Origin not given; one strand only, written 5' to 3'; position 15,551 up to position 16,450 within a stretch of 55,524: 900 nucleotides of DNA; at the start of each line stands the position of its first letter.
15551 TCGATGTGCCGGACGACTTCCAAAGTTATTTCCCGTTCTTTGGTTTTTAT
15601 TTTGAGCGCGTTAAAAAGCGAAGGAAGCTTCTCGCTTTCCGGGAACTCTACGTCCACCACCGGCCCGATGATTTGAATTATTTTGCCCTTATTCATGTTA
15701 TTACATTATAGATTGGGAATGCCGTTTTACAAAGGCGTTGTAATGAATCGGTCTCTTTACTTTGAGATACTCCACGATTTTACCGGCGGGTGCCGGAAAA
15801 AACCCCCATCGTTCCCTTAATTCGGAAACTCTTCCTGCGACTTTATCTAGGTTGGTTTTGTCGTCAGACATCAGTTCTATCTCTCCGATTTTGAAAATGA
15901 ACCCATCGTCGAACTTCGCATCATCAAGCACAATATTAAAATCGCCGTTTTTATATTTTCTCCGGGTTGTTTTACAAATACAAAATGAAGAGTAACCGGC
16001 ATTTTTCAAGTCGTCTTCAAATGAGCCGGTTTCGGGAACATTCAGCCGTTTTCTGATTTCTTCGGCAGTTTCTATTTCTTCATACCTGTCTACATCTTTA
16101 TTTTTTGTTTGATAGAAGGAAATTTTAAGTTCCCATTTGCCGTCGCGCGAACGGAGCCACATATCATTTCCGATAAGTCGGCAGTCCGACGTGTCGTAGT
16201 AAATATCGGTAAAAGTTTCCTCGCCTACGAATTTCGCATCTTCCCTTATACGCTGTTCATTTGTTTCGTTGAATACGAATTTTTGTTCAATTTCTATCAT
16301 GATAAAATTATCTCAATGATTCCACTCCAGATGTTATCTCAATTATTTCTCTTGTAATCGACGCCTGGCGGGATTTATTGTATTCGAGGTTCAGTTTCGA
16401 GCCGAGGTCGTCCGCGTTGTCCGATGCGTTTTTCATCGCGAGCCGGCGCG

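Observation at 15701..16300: CYTH (triphosphate tunnel/ThTPase-like) gene embedded between atpG and atpD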

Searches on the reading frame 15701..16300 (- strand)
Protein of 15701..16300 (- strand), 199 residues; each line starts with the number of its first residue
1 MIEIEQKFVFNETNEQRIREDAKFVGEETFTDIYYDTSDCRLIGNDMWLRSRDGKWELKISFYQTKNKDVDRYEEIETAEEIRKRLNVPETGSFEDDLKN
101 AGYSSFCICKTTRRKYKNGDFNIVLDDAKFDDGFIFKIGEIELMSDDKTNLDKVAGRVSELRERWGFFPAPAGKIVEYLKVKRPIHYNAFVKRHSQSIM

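Call 3: search_protein_families(library=pfam, proteins=[window:15701-16300:-], max_evalue=0.1)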
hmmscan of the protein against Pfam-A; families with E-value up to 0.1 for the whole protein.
window:15701-16300:- (199 aa): 2 families
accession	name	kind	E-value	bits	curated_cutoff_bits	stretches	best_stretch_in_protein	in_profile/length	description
PF01928.26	CYTH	-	6.7e-17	62.3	23.2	1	1-157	1-159/179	CYTH domain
PF12968.13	DUF3856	-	0.036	14.5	27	1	76-141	26-91/143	Domain of Unknown Function (DUF3856)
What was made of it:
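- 15701..16300 (-): CYTH / triphosphate-tunnel metalloenzyme gene, ThTPase-like, 199 aa. Pfam PF01928 E 6.7e-17 (call 3).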

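Call 4: search_protein_families(library=ncbifam, proteins=[window:15701-16300:-], max_evalue=1)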
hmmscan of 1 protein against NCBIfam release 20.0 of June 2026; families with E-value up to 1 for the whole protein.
window:15701-16300:- (199 aa): 2 families
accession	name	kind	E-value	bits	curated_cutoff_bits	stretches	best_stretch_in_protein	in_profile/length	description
TIGR00318.1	cyaB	equivalog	6.9e-11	42.3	57.95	1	1-166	1-158/174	class IV adenylate cyclase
TIGR04535.1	ferrit_encaps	subfamily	0.073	13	125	1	48-82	65-99/114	encapsulin-associated ferritin-like protein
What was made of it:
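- There is a weak NCBIfam TIGR00318 hit (call 4). TIGR00318 scores 42.3 against a cut-off of 57.95 (call 4).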

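Call 5: search_solved_structures(query=window:15701-16300:-, max_evalue=1, show_alignments=3)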
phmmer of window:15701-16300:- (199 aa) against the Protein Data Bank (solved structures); distinct sequences matched with E-value up to 1: 11.
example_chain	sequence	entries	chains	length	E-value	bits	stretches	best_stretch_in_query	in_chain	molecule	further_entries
2jmu_A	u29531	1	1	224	2.7e-11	46.9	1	1-193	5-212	Thiamine-triphosphatase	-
5a64_A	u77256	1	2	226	2.8e-11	46.9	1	1-193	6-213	THIAMINE TRIPHOSPHATASE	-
5a65_A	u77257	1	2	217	3.1e-11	46.8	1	1-192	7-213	THIAMINE TRIPHOSPHATASE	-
3tvl_A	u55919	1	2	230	3.3e-08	36.9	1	1-60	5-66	Thiamine-triphosphatase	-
3bhd_A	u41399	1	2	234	4.5e-08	36.4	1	1-60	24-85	Thiamine triphosphatase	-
7ns8_A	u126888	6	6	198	9e-05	25.7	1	12-135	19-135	Triphosphate tunnel metalloenzyme Saci_0718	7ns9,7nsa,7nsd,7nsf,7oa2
2aca_A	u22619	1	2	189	0.0075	19.4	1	85-165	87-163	putative adenylate cyclase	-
5a60_A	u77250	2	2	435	0.071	16.2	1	3-59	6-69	INORGANIC TRIPHOSPHATASE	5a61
2een_A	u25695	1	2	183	0.15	15.1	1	1-166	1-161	Hypothetical protein PH1819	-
3n0y_A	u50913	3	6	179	0.36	13.9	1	86-165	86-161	Adenylate cyclase 2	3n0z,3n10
2fjt_A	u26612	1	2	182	0.37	13.9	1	86-165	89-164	Adenylyl cyclase class IV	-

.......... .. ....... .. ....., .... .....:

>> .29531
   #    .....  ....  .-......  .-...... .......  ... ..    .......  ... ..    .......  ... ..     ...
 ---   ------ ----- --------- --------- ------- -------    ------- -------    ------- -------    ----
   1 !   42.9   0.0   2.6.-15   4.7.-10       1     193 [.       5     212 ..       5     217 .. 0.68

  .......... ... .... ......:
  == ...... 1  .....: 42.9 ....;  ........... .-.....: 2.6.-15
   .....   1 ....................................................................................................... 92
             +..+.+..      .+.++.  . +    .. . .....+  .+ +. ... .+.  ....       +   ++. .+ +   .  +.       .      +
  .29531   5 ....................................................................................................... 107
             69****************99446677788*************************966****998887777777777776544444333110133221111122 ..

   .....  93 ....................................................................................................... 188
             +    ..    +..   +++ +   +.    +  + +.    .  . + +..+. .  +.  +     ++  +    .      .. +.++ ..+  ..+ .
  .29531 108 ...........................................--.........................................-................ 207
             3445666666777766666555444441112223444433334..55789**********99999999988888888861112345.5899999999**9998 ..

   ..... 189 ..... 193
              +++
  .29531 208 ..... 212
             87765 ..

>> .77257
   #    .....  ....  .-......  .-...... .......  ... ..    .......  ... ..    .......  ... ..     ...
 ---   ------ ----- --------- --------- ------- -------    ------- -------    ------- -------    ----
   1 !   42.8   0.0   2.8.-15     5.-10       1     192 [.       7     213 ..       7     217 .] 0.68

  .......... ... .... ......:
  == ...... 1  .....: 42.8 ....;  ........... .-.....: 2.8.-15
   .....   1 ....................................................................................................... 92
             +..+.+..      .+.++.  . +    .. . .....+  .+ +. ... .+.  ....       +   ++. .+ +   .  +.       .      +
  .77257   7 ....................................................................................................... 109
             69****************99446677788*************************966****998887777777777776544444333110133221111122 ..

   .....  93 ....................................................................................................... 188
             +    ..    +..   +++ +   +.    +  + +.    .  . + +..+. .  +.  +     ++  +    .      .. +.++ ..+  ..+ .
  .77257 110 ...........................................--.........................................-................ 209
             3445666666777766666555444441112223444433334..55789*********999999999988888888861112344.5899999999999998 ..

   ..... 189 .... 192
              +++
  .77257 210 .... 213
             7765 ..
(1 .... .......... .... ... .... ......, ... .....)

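Call 6: find_homologous_proteins(query=window:15701-16300:-, max_evalue=0.001)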
Query window:15701-16300:- (199 aa): 74 proteins with E <= 0.001 among 152 candidates.
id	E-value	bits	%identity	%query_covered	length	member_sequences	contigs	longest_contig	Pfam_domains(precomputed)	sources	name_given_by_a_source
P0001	3.0e-130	450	100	100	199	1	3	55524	PF01928.27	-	-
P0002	1.6e-102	359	78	99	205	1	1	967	PF01928.27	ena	-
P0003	1.5e-61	226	55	96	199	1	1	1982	PF01928.27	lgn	-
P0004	2.3e-52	196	46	97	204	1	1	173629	PF01928.27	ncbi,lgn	-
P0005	2.2e-49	186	47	96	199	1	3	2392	PF01928.27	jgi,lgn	-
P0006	6.7e-49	184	46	96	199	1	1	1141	PF01928.27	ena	-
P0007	8.3e-49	184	46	96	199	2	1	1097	PF01928.27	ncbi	-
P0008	2.4e-48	183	44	96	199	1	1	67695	PF01928.27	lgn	-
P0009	2.5e-48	183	48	96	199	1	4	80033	PF01928.27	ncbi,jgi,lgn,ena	-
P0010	5.8e-48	181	48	96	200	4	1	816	PF01928.27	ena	-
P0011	7.7e-48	181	46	96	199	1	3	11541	PF01928.27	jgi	jgi:adenylate cyclase class IV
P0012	2.0e-47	180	46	96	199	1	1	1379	PF01928.27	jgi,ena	-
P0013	2.1e-46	176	46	96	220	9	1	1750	PF01928.27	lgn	-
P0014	2.8e-46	176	46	97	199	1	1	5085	PF01928.27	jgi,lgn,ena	-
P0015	3.6e-46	176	46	97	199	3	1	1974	PF01928.27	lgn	-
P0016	4.1e-46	175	45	97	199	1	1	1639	PF01928.27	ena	-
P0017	4.1e-46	175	44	97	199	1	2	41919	PF01928.27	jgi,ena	-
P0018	4.7e-46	175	45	97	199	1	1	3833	PF01928.27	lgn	-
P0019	9.1e-46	174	47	94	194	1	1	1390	PF01928.27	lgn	-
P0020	2.2e-45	173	45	96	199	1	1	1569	PF01928.27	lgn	-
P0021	3.9e-45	172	47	96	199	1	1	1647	PF01928.27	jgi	jgi:adenylate cyclase class IV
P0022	4.0e-45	172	44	96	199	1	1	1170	PF01928.27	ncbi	-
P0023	8.0e-45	171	46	96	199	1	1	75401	PF01928.27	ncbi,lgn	-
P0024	1.1e-43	167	42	96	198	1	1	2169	PF01928.27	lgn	-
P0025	1.1e-43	167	47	96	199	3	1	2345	PF01928.27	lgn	-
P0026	1.6e-43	167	44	97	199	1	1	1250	PF01928.27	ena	-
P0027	1.9e-43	167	44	96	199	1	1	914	PF01928.27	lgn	-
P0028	7.4e-43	165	45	97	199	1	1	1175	PF01928.27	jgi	jgi:adenylate cyclase class IV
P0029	5.3e-42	162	43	96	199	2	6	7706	PF01928.27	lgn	-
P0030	7.5e-42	161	42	96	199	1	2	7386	PF01928.27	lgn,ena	-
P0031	1.0e-41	161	42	96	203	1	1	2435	PF01928.27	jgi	jgi:adenylate cyclase class IV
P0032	1.6e-41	160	44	96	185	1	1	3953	PF01928.27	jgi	jgi:adenylate cyclase class IV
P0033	4.1e-41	159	44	96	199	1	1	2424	PF01928.27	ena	-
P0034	7.3e-41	158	44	96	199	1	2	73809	PF01928.27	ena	-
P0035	2.3e-40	157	43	96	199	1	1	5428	PF01928.27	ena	-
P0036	4.1e-40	156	42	96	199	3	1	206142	PF01928.27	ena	-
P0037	5.5e-40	155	43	96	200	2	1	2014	PF01928.27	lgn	-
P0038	8.3e-40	155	44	96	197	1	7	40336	PF01928.27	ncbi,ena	-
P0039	1.6e-39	154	41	96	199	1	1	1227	PF01928.27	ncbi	-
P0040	3.0e-39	153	42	96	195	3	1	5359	PF01928.27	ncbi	-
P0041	3.6e-39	153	43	96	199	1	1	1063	PF01928.27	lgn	-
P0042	1.5e-38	151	40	96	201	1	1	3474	PF01928.27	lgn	-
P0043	4.4e-38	149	41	96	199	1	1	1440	PF01928.27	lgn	-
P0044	5.3e-38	149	42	96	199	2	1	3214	PF01928.27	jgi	jgi:adenylate cyclase class IV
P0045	8.2e-38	148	42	99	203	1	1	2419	PF01928.27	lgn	-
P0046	9.3e-38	148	38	96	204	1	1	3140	PF01928.27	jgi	jgi:adenylate cyclase class IV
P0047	9.6e-38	148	42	96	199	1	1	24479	PF01928.27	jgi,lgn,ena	-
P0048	4.7e-37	146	42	96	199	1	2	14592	PF01928.27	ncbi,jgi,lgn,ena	ncbi:MAG: CYTH domain-containing protein [Patescibacteria group bacterium]|jgi:predicted adenylyl cy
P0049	1.3e-36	144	41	95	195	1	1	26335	PF01928.27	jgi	-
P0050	1.3e-36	144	39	95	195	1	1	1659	PF01928.27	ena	-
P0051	1.4e-36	144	43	96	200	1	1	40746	PF01928.27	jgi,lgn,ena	-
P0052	3.0e-36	143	42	96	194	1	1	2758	PF01928.27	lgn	-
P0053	3.7e-36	143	40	96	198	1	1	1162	PF01928.27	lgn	-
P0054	4.7e-36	143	42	96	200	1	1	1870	PF01928.27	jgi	-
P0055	5.3e-36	142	41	96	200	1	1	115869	PF01928.27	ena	-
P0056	5.4e-36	142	47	79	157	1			PF01928.27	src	-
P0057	2.1e-35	140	38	96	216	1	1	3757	PF01928.27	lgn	-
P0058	4.5e-35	139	39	96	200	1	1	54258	PF01928.27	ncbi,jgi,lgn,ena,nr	ncbi:CYTH domain-containing protein [Patescibacteria group bacterium]|nr:CYTH domain-containing prot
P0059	1.7e-34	137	39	96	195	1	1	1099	PF01928.27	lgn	-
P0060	2.9e-34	137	39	96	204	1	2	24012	PF01928.27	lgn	-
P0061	4.1e-34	136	38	95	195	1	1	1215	PF01928.27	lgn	-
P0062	4.2e-33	133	39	96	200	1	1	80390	PF01928.27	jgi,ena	-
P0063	5.5e-33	133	38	96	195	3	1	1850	PF01928.27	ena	-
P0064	4.6e-32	129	41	95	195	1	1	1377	PF01928.27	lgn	-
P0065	2.3e-31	127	38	96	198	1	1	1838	PF01928.27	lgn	-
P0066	4.1e-31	126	36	94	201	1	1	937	PF01928.27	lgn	-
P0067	1.3e-30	125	37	96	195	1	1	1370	PF01928.27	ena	-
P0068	7.3e-30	122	36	96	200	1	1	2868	PF01928.27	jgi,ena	-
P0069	1.8e-29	121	38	96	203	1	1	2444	PF01928.27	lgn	-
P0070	1.5e-27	115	37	96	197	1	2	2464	PF01928.27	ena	-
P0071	1.5e-27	115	37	96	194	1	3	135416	PF01928.27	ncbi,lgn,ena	-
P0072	3.2e-27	114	36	96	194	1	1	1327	PF01928.27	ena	-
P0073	6.4e-25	106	36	96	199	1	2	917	PF01928.27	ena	-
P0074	3.5e-24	104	38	79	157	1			PF01928.27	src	-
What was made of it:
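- JGI names some homologues 'adenylate cyclase class IV' (call 6).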

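Call 9: find_related_loci(query=A1, collection=genome_contigs, flank=4000)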
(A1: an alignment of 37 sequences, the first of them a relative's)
Query A1 (199 aa) in genome_contigs; peptide patterns used: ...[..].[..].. (x = any residue, [..] = any of these).
233 stretches matched a pattern; 159 encode a relative of the query (tblastn E <= 1e-3); the best 80 are kept; 80 distinct loci.
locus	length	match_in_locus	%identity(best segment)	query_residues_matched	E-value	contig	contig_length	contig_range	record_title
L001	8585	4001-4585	46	1-194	1e-56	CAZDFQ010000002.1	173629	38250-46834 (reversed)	MAG TPA_asm: uncultured Candidatus Saccharibacteria bacterium isolate SRP093762_co1_25 genome assembly, contig: NODE_37_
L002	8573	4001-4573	47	1-191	4e-54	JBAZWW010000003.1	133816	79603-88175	MAG: Patescibacteria group bacterium isolate SO_2017_GW1_41 NODE_944_length_133816_cov_1.749291_OW334_2017, whole genome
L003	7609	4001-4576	46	1-192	1e-52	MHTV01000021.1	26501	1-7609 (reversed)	MAG: Candidatus Wildermuthbacteria bacterium RIFCSPHIGHO2_02_FULL_45_25 rifcsphigho2_02_scaffold_2485, whole genome shot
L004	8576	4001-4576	44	1-192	1e-51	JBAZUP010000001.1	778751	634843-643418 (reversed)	MAG: Patescibacteria group bacterium isolate SO_2017_GW1_231 NODE_45_length_778751_cov_3.412568_OW334_2017, whole genome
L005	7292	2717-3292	45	1-192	3e-51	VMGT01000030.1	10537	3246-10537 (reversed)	MAG: Parcubacteria group bacterium Greene1014_15 Greene101415_scaffold_2342, whole genome shotgun sequence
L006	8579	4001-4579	44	1-193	2e-51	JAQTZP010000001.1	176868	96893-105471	MAG: Candidatus Paceibacterota bacterium isolate STC_63 NODE_178_length_176868_cov_5.251470_Sandtown_C, whole genome sho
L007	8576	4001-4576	46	1-192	1e-50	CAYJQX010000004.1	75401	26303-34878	MAG TPA_asm: uncultured Candidatus Saccharibacteria bacterium isolate ERP125453_co1_27 genome assembly, contig: NODE_186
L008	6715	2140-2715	46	1-192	4e-50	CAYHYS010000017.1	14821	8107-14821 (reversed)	MAG TPA_asm: uncultured Candidatus Saccharibacteria bacterium isolate ERP119705_co15_647 genome assembly, contig: NODE_4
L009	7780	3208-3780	45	1-191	1e-49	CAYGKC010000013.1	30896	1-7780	MAG TPA_asm: uncultured Gammaproteobacteria bacterium isolate ERP113451_co4_284 genome assembly, contig: NODE_589_length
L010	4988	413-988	42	1-192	2e-48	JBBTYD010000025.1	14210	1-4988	MAG: Patescibacteria group bacterium isolate H43-bin168_1 H43_bin168_1_000000000025, whole genome shotgun sequence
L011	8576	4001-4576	41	1-192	2e-46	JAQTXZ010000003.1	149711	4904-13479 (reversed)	MAG: Patescibacteria group bacterium isolate STC_25 NODE_250_length_149711_cov_7.202876_Sandtown_C, whole genome shotgun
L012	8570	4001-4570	42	1-190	3e-46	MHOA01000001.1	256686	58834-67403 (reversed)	MAG: Candidatus Ryanbacteria bacterium RIFCSPLOWO2_12_FULL_44_26 rifcsplowo2_12_scaffold_107, whole genome shotgun seque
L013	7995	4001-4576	44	1-191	4e-46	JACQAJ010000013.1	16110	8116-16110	MAG: Candidatus Azambacteria bacterium isolate NC_groundwater_913_Pr1_S-0.2um_35_36 Montesol18-Sp2_coassembly_scaffold_1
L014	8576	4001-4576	43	1-192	9e-46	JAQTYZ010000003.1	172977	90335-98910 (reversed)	MAG: Patescibacteria group bacterium isolate STC_49 NODE_190_length_172977_cov_4.555349_Sandtown_C, whole genome shotgun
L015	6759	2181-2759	42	1-192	8e-46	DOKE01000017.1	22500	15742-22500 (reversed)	MAG TPA_asm: Candidatus Moraniibacteriota bacterium isolate UBA9338 contig_600, whole genome shotgun sequence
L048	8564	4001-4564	39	1-190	2e-36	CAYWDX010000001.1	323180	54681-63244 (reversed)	MAG TPA_asm: uncultured Candidatus Saccharibacteria bacterium isolate SRP273308_co1_109 genome assembly, contig: NODE_25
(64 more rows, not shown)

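Call 13: find_encoding_contigs(protein=P0002, flank=5000)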
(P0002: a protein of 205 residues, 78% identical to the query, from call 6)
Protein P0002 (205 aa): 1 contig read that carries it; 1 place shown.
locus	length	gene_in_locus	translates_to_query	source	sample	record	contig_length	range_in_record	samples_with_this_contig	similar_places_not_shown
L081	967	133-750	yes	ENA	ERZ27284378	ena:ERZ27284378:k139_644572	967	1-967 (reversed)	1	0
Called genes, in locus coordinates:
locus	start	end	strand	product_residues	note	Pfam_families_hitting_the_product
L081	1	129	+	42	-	?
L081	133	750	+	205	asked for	PF01928:CYTH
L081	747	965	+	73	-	?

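Call 14: find_encoding_contigs(protein=P0003, flank=5000)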
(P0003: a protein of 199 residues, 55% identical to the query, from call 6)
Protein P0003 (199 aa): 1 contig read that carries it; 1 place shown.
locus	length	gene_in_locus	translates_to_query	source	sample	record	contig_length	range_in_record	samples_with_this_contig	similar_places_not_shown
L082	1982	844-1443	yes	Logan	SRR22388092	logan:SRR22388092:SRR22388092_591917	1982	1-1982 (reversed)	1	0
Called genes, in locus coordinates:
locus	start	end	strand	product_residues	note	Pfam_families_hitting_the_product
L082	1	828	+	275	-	?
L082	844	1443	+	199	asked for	PF01928:CYTH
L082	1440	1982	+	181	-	?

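Call 15: find_encoding_contigs(protein=P0001, flank=3000)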
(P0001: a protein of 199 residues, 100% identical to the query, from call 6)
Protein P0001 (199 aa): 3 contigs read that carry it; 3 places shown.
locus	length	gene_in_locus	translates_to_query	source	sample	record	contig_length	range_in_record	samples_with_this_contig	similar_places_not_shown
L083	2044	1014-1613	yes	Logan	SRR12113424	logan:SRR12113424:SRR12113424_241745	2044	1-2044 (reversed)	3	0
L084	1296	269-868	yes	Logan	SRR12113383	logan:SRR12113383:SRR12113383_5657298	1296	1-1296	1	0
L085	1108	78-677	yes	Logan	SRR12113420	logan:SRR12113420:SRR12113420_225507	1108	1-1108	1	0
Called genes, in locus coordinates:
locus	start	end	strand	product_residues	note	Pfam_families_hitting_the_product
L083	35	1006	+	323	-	PF00231:ATP-synt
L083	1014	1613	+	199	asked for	PF01928:CYTH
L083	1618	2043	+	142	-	?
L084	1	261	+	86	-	?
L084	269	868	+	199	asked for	PF01928:CYTH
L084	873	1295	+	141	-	?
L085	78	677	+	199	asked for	PF01928:CYTH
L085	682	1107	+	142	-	?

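Call 17: search_solved_structures(query=A1, max_evalue=1, show_alignments=1)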
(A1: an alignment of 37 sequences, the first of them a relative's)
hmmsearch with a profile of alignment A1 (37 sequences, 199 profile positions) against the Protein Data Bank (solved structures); distinct sequences matched with E-value up to 1: 14.
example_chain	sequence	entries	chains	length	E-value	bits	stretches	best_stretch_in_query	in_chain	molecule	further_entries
2jmu_A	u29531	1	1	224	3.3e-31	111.9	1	1-194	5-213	Thiamine-triphosphatase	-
5a64_A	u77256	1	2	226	3.4e-31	111.9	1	1-194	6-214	THIAMINE TRIPHOSPHATASE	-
5a65_A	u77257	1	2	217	3.6e-31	111.8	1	1-194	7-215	THIAMINE TRIPHOSPHATASE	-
3tvl_A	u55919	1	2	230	6.5e-29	104.4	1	1-195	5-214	Thiamine-triphosphatase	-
3bhd_A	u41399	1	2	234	1.1e-28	103.7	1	1-193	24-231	Thiamine triphosphatase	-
2een_A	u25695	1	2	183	5.9e-11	45.8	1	1-171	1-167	Hypothetical protein PH1819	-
7ns8_A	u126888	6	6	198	3e-09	40.2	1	13-181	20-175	Triphosphate tunnel metalloenzyme Saci_0718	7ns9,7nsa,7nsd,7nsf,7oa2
3n0y_A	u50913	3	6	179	2.5e-08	37.3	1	87-170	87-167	Adenylate cyclase 2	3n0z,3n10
2fjt_A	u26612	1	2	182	6e-08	36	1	87-170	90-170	Adenylyl cyclase class IV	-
2aca_A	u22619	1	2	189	4.2e-05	26.7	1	3-170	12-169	putative adenylate cyclase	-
5a60_A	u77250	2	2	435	0.0016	21.5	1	3-142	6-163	INORGANIC TRIPHOSPHATASE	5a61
2dc4_A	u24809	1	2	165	0.0079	19.3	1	2-175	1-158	165aa long hypothetical protein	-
2gfg_A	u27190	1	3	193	0.0095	19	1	2-157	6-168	BH2851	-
3sy3_A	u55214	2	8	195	0.083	16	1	2-182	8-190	GBAA_1210 protein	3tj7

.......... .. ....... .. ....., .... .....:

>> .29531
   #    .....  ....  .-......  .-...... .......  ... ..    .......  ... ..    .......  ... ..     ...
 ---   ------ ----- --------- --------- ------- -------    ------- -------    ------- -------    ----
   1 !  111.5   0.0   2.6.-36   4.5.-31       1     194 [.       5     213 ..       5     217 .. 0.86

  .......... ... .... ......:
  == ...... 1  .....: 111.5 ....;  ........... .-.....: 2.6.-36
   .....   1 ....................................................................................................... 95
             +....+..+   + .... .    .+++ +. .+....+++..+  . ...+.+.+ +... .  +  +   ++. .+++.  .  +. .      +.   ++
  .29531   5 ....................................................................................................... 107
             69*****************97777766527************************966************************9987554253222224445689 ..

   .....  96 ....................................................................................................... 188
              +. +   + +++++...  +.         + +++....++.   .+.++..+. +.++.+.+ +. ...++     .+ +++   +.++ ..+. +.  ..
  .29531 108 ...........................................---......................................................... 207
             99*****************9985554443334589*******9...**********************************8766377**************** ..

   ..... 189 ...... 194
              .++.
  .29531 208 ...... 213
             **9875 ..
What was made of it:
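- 15701..16300 (-): Best PDB matches are mouse and human ThTPase (calls 5, 17).
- The next CYTH structure is at 6e-11 (call 17).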

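Call 23: find_related_loci(query=A2, collection=metagenome_contigs, flank=3000)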
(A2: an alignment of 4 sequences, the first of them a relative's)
Query A2 (199 aa) in metagenome_contigs; peptide patterns used: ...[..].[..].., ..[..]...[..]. (x = any residue, [..] = any of these).
600 stretches matched a pattern (row limit reached: there are more); 307 encode a relative of the query (tblastn E <= 1e-3); the best 80 are kept; 80 distinct loci.
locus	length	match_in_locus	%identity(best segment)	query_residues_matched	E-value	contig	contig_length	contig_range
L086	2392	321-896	47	1-192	1e-55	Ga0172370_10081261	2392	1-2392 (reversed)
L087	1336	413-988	46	1-192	7e-58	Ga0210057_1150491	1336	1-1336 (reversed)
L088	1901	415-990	46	1-192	8e-56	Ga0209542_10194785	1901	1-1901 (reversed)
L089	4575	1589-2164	46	1-192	1e-54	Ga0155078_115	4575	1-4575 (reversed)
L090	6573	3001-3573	47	1-191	2e-54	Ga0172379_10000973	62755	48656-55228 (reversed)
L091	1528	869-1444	46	1-192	2e-56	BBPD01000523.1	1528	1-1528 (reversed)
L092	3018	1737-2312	46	1-192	5e-54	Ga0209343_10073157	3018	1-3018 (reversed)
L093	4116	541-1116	46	1-192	5e-54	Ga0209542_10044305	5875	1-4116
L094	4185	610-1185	45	1-192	4e-54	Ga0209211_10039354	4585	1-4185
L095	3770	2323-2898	45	1-192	4e-54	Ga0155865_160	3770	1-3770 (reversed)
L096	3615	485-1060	45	1-192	4e-54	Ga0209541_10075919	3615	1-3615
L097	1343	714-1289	46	1-192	5e-56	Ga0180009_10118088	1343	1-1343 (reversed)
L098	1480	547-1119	46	1-191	1e-55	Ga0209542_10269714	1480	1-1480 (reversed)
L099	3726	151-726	47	1-192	2e-53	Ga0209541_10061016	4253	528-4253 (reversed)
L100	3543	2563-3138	46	1-192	2e-53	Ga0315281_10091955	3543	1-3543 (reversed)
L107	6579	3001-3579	44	1-193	3e-52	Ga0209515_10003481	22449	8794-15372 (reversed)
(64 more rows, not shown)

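Call 24: predict_structure(alignment_id=A1)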
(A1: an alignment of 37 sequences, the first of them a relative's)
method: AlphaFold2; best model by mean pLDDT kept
length: 199 residues; sequences in the alignment: 37
mean_pLDDT: 93.1   pTM: 0.87
mean pLDDT of the five models: 93.1, 92.3, 92.2, 92.0, 91.3
residues with pLDDT >= 90: 173; 70-90: 15; 50-70: 10; < 50: 1
segments of 3 or more residues with pLDDT < 50: none
pLDDT, mean of each block of 10 residues (from residue 1): 94 95 98 98 96 97 72 94 96 96 98 98 98 97 92 93 94 94 96 65
secondary structure, 60 per line:
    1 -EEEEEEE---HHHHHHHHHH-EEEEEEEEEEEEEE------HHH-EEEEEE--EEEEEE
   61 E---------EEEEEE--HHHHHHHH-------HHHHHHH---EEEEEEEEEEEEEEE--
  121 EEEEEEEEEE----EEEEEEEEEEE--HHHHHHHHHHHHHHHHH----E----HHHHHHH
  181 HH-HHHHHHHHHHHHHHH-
elements in order: E2-8 H12-21 E23-36 E47-52 E55-61 E71-76 H79-86 H94-100 E104-118 E121-130 E135-145 H148-164 H174-182 H184-198
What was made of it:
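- The AF2 model has pLDDT 93 (call 24).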
